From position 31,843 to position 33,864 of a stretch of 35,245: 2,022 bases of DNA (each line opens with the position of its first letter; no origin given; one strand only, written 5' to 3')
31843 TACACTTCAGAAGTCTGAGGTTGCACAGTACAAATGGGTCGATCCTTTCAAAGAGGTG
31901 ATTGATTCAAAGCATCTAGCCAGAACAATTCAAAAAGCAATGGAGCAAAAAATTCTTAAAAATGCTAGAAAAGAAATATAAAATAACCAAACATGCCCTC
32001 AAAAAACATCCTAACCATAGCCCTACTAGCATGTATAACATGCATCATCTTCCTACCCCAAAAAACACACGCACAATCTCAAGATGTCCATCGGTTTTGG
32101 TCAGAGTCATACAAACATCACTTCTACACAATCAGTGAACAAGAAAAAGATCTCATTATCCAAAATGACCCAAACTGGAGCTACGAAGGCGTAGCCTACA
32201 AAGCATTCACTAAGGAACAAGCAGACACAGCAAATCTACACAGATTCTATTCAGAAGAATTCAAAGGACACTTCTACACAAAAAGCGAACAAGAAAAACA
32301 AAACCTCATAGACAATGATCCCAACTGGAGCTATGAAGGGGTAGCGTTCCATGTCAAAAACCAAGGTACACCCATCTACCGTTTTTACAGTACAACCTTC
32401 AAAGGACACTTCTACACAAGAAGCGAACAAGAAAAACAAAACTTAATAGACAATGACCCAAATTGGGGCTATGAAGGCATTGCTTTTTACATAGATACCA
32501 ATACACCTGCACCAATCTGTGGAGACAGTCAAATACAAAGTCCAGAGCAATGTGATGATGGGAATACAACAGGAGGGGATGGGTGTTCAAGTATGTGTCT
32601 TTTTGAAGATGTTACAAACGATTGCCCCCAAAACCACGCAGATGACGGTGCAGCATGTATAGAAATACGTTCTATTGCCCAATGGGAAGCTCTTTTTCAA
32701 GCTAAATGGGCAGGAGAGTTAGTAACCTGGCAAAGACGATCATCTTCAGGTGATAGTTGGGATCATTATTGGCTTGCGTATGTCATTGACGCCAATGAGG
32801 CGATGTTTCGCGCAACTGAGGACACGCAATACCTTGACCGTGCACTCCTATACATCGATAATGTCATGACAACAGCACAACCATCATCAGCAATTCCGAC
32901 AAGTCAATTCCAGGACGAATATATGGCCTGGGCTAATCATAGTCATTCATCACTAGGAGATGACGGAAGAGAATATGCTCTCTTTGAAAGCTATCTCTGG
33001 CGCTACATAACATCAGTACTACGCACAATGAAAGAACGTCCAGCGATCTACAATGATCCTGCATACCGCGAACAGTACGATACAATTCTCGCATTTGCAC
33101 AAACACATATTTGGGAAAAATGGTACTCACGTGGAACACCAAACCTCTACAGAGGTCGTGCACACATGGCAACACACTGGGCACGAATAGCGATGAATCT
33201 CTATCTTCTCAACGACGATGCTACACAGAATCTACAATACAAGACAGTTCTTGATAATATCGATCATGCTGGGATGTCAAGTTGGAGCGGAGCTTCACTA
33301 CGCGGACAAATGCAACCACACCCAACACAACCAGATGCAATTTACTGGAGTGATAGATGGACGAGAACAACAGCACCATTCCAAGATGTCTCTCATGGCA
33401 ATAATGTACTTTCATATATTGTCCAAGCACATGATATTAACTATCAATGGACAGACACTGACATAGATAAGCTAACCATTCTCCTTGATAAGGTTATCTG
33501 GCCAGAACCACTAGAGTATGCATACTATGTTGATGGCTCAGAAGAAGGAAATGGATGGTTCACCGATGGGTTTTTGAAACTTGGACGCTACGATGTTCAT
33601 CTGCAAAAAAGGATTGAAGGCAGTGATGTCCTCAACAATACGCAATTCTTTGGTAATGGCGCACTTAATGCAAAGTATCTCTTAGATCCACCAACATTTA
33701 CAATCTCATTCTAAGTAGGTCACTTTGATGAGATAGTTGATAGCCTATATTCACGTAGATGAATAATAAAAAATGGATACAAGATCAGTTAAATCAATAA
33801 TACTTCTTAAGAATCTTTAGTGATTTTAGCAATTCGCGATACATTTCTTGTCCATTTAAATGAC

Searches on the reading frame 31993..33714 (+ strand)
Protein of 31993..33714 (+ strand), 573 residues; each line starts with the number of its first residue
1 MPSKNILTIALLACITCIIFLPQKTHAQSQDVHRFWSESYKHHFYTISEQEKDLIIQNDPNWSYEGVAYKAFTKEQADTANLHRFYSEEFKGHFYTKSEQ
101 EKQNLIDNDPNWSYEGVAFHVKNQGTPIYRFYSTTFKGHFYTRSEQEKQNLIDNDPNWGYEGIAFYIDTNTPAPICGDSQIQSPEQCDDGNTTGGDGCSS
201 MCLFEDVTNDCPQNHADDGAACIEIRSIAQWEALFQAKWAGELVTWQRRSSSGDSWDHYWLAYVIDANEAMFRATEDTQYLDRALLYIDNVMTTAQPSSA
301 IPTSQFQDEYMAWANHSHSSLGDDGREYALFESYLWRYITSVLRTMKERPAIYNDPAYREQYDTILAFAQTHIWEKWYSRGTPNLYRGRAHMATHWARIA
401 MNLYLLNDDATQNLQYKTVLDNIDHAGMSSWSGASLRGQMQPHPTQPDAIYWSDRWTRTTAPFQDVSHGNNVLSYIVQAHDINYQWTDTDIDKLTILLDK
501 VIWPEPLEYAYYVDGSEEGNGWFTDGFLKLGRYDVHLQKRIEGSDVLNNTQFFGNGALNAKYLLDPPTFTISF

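Call 62: search_protein_families(library=pfam, proteins=[window:31993-33714:+], max_evalue=0.00001)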
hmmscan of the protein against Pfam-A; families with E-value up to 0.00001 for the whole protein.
window:31993-33714:+ (573 aa): 2 families
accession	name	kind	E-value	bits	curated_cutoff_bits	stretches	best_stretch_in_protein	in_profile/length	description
PF18885.6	DUF5648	-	1.7e-35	122.6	25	1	32-167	2-133/134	Domain of unknown function (DUF5648)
PF13948.11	DUF4215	-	3.2e-09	37.4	27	1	165-202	8-46/47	Domain of unknown function (DUF4215)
